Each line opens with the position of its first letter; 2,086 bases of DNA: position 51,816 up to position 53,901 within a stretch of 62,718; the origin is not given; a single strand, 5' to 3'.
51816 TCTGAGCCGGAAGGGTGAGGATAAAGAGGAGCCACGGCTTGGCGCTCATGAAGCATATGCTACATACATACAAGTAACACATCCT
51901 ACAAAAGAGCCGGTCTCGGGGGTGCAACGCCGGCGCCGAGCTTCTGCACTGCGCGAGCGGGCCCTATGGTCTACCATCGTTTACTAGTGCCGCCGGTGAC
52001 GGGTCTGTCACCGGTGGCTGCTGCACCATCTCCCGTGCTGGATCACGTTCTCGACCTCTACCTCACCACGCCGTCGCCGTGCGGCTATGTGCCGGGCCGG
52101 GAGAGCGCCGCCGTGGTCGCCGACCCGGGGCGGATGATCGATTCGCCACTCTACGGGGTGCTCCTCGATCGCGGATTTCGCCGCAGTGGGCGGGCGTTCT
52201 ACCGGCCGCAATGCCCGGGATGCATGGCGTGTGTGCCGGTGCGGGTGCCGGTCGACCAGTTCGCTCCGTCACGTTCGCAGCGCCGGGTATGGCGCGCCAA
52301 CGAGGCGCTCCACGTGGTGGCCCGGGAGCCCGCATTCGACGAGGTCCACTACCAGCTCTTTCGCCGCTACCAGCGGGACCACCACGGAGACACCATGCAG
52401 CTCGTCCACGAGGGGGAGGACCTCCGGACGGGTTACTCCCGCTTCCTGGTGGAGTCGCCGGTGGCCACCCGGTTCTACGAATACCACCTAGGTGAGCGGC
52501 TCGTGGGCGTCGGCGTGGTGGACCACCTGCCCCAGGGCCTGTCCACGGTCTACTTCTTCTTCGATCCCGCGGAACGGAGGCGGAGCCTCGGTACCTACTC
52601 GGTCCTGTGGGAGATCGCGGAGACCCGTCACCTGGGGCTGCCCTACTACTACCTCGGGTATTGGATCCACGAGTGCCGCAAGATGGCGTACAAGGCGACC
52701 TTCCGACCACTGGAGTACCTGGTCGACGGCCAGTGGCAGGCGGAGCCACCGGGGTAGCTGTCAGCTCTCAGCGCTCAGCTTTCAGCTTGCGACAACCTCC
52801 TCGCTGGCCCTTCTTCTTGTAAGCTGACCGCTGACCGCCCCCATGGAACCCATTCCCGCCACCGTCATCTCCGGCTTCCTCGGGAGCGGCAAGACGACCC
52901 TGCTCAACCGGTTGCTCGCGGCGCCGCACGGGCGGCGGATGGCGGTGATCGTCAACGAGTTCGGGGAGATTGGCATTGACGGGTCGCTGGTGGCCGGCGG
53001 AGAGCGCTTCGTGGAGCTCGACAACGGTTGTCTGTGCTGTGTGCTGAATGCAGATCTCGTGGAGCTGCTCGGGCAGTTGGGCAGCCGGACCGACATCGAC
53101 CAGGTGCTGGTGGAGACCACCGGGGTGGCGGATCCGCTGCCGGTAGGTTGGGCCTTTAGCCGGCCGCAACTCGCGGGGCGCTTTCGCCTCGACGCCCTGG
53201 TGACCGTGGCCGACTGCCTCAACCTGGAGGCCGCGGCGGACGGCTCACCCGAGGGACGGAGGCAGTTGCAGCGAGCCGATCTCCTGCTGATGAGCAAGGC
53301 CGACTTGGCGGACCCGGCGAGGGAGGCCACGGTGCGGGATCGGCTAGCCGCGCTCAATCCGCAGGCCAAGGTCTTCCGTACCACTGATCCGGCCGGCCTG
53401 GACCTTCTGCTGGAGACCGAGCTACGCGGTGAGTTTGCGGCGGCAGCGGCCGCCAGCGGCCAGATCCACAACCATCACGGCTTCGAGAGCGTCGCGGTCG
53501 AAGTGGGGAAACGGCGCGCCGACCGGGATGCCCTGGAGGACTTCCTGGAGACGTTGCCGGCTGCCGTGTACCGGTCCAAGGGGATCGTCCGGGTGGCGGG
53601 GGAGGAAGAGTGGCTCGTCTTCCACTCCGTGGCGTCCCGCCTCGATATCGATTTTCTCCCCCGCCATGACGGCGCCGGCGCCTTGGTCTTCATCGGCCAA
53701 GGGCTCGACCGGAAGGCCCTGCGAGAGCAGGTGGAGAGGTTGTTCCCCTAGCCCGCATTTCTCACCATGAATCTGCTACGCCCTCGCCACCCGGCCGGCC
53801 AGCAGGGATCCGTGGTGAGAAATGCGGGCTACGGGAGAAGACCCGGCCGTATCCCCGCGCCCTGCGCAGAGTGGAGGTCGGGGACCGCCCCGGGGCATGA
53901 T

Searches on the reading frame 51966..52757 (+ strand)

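Call 95: search_protein_families(library=pfam, proteins=[window:51966-52757:+], max_evalue=0.00001)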
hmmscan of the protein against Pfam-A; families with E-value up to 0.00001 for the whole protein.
window:51966-52757:+ (263 aa): 2 families
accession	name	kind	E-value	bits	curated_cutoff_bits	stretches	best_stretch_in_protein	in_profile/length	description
PF04377.21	ATE_C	-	3.8e-44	150.6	25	1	128-252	2-121/122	Arginine-tRNA-protein transferase, C terminus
PF04376.19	ATE_N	-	3.3e-24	85.3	27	1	37-107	1-72/72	Arginine-tRNA-protein transferase, N terminus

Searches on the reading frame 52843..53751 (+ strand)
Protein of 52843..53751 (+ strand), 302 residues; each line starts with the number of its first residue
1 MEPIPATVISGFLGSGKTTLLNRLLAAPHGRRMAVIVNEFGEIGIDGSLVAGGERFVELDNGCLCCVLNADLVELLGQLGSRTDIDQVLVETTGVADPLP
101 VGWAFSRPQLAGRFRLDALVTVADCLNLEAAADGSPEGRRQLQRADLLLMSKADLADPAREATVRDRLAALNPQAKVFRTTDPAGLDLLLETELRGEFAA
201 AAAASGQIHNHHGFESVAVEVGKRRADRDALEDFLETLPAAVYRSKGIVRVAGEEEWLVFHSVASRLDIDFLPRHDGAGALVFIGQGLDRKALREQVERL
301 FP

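Call 95: search_protein_families(library=pfam, proteins=[window:52843-53751:+], max_evalue=0.00001)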
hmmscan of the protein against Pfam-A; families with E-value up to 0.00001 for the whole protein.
window:52843-53751:+ (302 aa): 2 families
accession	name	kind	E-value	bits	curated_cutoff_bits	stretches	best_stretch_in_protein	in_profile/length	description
PF02492.25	cobW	-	3e-50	170.8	20.7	1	5-178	1-179/180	CobW/HypB/UreG, nucleotide-binding domain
PF07683.19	CobW_C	-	5.2e-17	61.9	22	1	223-299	9-92/94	Cobalamin synthesis protein cobW C-terminal domain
